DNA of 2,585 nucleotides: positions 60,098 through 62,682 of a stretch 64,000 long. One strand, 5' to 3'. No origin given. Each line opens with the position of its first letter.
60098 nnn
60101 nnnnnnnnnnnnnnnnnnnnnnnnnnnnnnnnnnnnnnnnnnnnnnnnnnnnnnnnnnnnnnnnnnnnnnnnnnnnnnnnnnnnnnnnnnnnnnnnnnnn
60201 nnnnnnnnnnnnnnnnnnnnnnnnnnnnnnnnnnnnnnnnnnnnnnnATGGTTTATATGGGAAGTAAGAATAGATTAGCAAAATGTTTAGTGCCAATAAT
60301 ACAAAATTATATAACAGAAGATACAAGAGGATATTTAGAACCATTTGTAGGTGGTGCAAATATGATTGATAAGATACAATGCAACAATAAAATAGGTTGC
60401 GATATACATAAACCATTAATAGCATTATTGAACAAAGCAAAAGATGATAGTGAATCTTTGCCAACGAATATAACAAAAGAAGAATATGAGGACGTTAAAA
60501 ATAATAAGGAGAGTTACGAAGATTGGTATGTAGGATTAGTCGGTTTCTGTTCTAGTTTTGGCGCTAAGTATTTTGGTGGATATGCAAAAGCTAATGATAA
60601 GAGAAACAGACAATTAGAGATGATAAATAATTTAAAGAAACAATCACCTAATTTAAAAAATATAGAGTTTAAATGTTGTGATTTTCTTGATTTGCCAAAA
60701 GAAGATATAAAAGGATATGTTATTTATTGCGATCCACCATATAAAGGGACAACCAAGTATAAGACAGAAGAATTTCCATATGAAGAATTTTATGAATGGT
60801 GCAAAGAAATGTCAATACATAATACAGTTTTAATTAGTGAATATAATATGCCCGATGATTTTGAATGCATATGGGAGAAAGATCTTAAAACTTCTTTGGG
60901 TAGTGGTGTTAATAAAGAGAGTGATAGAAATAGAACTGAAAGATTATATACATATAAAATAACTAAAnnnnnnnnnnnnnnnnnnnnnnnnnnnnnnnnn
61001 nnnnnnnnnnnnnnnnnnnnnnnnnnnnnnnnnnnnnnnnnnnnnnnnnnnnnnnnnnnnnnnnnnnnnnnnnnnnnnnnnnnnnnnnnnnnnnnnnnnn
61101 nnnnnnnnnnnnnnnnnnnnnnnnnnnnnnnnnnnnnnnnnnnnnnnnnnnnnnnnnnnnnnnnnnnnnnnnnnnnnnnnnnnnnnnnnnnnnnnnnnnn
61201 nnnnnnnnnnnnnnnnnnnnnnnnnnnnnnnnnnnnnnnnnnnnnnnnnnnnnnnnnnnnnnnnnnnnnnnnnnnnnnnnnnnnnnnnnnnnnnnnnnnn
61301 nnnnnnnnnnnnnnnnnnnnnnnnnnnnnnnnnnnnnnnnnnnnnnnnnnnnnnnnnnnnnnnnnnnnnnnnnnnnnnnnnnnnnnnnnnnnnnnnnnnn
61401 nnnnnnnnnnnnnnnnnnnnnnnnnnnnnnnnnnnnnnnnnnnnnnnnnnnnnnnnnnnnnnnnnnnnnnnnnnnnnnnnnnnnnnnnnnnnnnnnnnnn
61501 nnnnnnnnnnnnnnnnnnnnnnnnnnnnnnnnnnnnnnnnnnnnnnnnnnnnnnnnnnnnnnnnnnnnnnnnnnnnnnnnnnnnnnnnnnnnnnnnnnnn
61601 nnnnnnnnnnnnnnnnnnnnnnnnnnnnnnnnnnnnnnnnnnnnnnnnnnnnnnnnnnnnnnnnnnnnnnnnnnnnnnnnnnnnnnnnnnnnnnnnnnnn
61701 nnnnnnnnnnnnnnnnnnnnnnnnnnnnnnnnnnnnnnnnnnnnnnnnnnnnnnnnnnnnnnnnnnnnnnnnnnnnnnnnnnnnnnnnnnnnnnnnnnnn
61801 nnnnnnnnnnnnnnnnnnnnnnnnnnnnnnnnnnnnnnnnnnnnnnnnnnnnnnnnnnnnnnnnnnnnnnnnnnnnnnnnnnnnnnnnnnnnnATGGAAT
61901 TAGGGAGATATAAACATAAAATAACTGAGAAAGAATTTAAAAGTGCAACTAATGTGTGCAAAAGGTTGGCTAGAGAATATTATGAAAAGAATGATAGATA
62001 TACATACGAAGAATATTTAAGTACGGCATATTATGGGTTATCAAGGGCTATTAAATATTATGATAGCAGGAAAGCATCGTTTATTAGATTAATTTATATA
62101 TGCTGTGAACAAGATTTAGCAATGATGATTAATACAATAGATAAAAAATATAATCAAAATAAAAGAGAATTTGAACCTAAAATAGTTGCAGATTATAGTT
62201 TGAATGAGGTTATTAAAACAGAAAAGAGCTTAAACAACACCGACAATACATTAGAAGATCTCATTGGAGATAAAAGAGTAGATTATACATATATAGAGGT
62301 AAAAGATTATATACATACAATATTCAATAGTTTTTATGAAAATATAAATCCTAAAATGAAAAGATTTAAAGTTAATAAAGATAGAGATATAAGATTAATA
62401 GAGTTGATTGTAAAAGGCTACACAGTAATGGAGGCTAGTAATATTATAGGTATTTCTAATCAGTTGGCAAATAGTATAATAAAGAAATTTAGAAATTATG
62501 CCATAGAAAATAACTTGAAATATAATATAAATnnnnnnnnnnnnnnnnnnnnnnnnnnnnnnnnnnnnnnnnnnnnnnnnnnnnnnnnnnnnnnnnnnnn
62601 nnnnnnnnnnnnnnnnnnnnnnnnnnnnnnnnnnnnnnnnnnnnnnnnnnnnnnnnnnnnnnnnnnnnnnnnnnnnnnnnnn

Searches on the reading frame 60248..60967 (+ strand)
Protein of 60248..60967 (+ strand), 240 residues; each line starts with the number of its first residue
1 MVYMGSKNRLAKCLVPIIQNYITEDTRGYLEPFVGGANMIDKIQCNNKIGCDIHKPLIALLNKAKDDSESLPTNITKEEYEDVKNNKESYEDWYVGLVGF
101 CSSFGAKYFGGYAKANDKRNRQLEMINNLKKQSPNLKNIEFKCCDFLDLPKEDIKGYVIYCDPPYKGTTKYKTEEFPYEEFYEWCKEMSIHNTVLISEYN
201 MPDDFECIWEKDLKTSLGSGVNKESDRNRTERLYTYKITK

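Call 80: search_protein_families(library=pfam, proteins=[window:60248-60967:+], max_evalue=0.001)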
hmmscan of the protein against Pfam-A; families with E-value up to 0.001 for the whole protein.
window:60248-60967:+ (240 aa): 1 family
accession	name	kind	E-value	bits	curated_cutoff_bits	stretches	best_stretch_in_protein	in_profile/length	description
PF02086.21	MethyltransfD12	-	5.4e-22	79.2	22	2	3-90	1-88/253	D12 class N6 adenine-specific DNA methyltransferase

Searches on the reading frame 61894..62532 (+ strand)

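Call 80: search_protein_families(library=pfam, proteins=[window:61894-62532:+], max_evalue=0.001)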
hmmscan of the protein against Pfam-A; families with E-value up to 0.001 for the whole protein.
window:61894-62532:+ (213 aa): 1 family
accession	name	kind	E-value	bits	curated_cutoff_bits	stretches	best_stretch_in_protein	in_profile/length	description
PF13518.12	HTH_28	-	0.00026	21.5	25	1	167-205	4-42/52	Helix-turn-helix domain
